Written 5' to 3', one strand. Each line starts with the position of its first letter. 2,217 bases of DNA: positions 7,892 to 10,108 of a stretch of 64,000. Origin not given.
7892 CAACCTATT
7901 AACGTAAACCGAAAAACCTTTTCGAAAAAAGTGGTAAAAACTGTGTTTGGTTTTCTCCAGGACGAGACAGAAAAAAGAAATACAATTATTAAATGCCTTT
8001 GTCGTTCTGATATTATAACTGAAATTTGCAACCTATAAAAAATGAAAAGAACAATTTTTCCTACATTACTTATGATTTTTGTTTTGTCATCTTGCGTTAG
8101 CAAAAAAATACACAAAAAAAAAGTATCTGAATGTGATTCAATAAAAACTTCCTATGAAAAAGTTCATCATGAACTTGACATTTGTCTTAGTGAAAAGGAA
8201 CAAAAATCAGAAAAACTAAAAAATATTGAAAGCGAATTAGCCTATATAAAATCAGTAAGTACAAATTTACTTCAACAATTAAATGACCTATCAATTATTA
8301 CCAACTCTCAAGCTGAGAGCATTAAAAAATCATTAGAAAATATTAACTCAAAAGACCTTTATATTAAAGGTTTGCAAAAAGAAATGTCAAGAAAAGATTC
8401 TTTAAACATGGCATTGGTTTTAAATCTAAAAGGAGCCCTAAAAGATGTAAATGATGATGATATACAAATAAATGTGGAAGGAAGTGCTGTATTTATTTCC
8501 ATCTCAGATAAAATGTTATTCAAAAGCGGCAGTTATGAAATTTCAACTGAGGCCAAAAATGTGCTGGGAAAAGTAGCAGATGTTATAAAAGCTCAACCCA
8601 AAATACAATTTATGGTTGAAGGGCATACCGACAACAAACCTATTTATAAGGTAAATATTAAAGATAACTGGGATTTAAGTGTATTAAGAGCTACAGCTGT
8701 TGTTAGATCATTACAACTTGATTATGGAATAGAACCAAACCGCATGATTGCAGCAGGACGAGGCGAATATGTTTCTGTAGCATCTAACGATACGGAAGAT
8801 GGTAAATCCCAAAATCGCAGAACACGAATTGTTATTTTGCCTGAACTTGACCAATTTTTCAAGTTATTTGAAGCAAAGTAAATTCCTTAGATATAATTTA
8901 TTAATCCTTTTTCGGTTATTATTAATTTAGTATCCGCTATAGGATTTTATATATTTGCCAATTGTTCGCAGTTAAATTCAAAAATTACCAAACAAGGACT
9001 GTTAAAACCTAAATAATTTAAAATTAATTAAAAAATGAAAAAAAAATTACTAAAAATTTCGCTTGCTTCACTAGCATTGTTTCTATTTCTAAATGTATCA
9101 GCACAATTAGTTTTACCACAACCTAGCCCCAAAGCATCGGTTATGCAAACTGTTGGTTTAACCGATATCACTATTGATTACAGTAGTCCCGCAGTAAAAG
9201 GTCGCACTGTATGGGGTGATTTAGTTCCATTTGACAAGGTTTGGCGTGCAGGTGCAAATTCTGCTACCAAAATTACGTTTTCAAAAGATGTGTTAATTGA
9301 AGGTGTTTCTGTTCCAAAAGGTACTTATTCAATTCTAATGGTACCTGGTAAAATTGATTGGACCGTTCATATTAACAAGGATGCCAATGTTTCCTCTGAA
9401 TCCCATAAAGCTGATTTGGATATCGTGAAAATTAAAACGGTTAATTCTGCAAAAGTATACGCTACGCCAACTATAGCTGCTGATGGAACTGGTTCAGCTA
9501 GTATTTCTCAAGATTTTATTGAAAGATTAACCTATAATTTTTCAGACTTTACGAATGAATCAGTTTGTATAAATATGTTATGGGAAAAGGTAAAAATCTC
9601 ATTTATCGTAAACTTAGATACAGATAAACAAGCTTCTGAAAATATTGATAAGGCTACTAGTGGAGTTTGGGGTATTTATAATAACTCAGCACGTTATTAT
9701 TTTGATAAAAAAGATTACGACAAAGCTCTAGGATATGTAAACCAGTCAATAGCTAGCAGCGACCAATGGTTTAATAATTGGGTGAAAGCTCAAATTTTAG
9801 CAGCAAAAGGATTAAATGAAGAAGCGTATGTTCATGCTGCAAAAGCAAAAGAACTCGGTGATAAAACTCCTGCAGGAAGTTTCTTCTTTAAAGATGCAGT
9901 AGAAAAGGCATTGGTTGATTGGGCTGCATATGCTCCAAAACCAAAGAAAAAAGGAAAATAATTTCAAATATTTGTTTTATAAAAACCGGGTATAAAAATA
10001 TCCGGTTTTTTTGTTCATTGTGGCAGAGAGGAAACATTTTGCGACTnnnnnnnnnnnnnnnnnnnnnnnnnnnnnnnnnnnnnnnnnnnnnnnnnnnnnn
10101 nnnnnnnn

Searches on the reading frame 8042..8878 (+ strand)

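Call 59: search_protein_families(library=pfam, proteins=[window:8042-8878:+], max_evalue=0.001)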
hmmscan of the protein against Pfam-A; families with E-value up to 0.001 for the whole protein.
window:8042-8878:+ (279 aa): 1 family
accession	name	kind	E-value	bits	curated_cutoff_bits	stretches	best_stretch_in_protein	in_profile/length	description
PF00691.25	OmpA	-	5.5e-20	72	27.2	1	159-259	1-98/98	OmpA family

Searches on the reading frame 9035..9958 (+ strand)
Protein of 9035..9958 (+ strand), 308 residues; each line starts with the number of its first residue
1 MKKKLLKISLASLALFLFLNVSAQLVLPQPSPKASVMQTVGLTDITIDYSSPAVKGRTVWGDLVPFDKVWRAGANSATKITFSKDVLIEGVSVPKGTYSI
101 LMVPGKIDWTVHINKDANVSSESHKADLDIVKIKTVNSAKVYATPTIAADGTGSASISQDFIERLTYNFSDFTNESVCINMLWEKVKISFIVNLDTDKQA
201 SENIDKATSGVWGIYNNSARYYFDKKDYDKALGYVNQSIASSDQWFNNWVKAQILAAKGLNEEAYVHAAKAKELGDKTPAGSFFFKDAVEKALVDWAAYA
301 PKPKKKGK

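Call 59: search_protein_families(library=pfam, proteins=[window:9035-9958:+], max_evalue=0.001)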
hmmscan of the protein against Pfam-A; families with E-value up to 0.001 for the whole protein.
window:9035-9958:+ (308 aa): 2 families
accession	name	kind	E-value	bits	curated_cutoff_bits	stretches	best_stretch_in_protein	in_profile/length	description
PF11138.13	DUF2911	-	2.6e-43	147.8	27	1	31-190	1-143/145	Protein of unknown function (DUF2911)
PF12569.14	NatA_aux_su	-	0.00023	20.7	33.3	1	194-275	173-256/515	N-terminal acetyltransferase A, auxiliary subunit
